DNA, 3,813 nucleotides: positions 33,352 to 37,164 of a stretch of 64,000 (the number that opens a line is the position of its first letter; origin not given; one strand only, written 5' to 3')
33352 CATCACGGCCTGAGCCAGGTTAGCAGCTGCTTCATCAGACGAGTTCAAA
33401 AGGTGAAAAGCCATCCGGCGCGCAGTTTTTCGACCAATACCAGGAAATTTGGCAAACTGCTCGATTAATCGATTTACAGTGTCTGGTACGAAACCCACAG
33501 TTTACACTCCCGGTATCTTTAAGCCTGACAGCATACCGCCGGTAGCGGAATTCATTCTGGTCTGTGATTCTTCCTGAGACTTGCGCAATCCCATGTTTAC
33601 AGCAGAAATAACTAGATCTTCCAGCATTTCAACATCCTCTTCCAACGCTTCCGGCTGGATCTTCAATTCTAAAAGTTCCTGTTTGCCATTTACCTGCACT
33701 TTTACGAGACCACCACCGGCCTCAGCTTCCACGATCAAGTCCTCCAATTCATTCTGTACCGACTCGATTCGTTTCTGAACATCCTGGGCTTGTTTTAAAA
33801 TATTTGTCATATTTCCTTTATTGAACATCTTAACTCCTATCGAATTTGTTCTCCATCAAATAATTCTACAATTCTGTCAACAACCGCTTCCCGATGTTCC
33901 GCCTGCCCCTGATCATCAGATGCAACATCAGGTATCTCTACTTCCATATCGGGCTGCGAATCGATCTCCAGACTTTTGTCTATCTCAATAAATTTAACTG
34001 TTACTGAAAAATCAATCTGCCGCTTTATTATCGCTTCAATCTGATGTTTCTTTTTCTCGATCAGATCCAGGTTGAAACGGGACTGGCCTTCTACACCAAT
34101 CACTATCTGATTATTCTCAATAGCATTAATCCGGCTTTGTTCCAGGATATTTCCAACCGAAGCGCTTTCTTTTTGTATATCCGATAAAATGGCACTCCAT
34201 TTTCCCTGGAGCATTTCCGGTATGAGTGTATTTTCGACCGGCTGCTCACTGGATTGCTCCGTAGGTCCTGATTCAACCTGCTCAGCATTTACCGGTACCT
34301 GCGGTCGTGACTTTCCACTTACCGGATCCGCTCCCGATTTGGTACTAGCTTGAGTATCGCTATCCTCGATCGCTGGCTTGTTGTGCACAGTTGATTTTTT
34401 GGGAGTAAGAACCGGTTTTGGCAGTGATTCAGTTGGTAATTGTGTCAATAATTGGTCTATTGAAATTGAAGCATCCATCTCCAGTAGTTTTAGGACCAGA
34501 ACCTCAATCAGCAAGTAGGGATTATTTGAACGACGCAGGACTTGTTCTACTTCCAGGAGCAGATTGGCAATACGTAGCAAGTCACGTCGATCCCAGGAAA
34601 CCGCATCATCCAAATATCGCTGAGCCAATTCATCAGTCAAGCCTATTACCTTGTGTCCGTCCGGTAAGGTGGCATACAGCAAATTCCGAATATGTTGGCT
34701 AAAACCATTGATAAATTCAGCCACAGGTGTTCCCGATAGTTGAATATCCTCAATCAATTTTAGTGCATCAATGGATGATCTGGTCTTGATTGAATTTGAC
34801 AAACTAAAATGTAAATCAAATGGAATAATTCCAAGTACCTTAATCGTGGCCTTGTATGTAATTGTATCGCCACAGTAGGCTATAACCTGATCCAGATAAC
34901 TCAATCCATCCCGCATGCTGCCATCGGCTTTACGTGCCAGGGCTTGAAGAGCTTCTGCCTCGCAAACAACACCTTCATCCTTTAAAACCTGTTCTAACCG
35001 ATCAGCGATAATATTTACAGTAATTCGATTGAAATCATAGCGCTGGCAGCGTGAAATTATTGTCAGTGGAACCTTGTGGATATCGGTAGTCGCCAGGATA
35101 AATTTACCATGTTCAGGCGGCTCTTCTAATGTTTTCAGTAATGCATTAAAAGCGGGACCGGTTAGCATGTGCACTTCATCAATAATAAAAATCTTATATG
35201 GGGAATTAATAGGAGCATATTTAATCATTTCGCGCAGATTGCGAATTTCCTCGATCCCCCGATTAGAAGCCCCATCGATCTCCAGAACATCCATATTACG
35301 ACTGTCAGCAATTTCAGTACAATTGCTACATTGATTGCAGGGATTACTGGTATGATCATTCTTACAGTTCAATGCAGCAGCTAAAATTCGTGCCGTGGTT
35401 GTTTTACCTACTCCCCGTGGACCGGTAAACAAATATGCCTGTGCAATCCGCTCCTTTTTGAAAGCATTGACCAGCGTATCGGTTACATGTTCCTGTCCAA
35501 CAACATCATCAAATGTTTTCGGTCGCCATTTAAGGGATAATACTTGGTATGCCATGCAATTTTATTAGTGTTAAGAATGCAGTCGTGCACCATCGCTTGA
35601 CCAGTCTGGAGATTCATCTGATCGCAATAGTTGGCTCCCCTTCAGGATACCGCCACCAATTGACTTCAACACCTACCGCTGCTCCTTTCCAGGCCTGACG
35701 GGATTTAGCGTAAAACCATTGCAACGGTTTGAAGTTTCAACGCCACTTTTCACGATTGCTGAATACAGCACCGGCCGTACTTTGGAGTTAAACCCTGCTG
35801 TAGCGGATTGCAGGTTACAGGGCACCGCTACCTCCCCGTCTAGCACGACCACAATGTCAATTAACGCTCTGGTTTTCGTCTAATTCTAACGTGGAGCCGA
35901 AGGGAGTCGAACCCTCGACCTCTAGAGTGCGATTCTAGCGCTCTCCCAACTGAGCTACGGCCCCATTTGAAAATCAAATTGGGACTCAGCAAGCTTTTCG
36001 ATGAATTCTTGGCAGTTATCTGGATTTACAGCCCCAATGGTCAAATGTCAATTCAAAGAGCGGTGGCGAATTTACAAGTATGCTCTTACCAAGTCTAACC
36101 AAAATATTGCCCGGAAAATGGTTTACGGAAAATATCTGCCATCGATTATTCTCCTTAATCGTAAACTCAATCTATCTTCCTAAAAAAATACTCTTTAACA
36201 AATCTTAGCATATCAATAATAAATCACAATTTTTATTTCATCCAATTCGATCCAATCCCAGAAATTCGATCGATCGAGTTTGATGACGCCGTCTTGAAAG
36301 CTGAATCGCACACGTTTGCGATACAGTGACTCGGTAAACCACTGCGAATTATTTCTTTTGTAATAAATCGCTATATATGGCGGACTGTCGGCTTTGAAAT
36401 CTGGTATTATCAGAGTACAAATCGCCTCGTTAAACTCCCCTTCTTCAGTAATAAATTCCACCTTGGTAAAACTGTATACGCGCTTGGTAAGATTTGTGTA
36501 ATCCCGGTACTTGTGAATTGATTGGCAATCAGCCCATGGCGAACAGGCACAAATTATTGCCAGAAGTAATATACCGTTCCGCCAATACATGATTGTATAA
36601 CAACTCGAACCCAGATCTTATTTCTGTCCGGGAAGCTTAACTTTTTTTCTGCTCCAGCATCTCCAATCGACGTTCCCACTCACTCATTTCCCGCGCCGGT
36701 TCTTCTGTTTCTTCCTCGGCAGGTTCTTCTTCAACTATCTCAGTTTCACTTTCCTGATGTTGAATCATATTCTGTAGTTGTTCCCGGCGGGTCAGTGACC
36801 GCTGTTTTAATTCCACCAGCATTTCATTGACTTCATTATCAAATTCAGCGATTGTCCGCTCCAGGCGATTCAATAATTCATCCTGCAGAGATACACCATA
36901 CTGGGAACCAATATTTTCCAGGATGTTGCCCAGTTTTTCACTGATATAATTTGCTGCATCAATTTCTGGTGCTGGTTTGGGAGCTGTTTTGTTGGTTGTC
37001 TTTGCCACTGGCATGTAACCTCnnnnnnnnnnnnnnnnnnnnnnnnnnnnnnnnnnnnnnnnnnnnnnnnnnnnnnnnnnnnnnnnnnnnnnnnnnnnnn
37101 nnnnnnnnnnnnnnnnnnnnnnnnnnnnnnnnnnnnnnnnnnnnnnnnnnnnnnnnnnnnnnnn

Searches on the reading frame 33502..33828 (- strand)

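Call 11: search_protein_families(library=pfam, proteins=[window:33502-33828:-], max_evalue=0.01)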
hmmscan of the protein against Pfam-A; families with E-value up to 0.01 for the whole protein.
window:33502-33828:- (108 aa): 1 family
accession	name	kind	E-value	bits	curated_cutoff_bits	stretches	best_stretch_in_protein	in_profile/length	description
PF02575.21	YbaB_DNA_bd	-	1.2e-29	102.8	25.5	1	11-99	1-90/91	YbaB/EbfC DNA-binding family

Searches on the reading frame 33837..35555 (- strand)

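Call 11: search_protein_families(library=pfam, proteins=[window:33837-35555:-], max_evalue=0.01)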
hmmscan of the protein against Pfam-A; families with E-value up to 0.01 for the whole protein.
window:33837-35555:- (572 aa): 20 families
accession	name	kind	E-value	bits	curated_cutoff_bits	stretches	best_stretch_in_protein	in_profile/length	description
PF13177.12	DNA_pol3_delta2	-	1.7e-44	152.1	27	1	20-178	1-160/161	DNA polymerase III, delta subunit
PF22608.2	DNAX_ATPase_lid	-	1.2e-17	63.8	27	1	183-229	2-48/49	DNA polymerase III clamp loader subunit, ATPase lid domain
PF00004.35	AAA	-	5.2e-14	53.2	21.2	1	42-172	2-125/131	ATPase family associated with various cellular activities (AAA)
PF05496.18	RuvB_N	-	2.2e-09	37.7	27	1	11-94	2-91/159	Holliday junction DNA helicase RuvB P-loop domain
PF13401.12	AAA_22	-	2.1e-07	31.7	27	1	39-155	6-121/130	AAA domain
PF20964.2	DnaX_C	-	2.8e-06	27.7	26.2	1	443-544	6-109/113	DNA polymerase III subunit tau, C-terminal domain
PF07728.20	AAA_5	-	4.1e-06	27.3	22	1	42-146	3-93/139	AAA domain (dynein-related subfamily)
PF13173.12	AAA_14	-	1.6e-05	25.4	27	1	39-155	3-96/129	AAA domain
PF12169.13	DNA_pol3_gamma3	-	4.9e-05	23.6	24.4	1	236-362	5-132/143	DNA polymerase III subunits gamma and tau domain III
PF07724.20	AAA_2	-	0.00012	22.6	27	1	41-145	6-101/166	AAA domain (Cdc48 subfamily)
PF13191.12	AAA_16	-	0.00015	22.8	32.6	1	18-82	2-72/167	AAA ATPase domain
PF13238.12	AAA_18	-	0.00019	22.3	29.4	1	43-110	3-63/128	AAA domain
PF03215.21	Rad17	-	0.00025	21.5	23.8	1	23-85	30-92/186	Rad17 P-loop domain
PF13245.12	AAA_19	-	0.00066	20.3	25.1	1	35-145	8-116/134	AAA domain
PF04851.21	ResIII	-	0.0009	19.6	22.5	0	21-65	8-50/164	Type III restriction enzyme, res subunit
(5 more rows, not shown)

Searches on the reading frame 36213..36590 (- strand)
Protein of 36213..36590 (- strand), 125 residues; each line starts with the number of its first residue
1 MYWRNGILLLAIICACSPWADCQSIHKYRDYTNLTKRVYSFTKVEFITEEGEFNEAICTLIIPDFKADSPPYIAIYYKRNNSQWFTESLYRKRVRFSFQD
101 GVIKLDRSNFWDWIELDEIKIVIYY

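Call 11: search_protein_families(library=pfam, proteins=[window:36213-36590:-], max_evalue=0.01)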
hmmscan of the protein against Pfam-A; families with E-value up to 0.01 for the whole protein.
window:36213-36590:- (125 aa): 0 families

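Call 77: search_protein_families(library=pfam, proteins=[window:36213-36590:-], max_evalue=1)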
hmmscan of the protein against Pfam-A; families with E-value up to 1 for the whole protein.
window:36213-36590:- (125 aa): 0 families

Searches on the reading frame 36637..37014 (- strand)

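Call 11: search_protein_families(library=pfam, proteins=[window:36637-37014:-], max_evalue=0.01)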
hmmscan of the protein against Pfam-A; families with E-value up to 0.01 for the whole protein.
window:36637-37014:- (125 aa): 0 families

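Call 77: search_protein_families(library=pfam, proteins=[window:36637-37014:-], max_evalue=1)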
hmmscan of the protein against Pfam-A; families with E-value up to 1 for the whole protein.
window:36637-37014:- (125 aa): 3 families
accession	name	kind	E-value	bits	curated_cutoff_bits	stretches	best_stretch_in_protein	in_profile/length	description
PF10774.15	DUF4226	-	0.027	15.2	23.5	1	45-88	13-55/115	Domain of unknown function (DUF4226)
PF16133.10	DUF4844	-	0.061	14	25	1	10-92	28-107/117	Domain of unknown function (DUF4844)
PF04799.18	Fzo_mitofusin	-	0.64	9.9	27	1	22-91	74-139/161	fzo-like conserved region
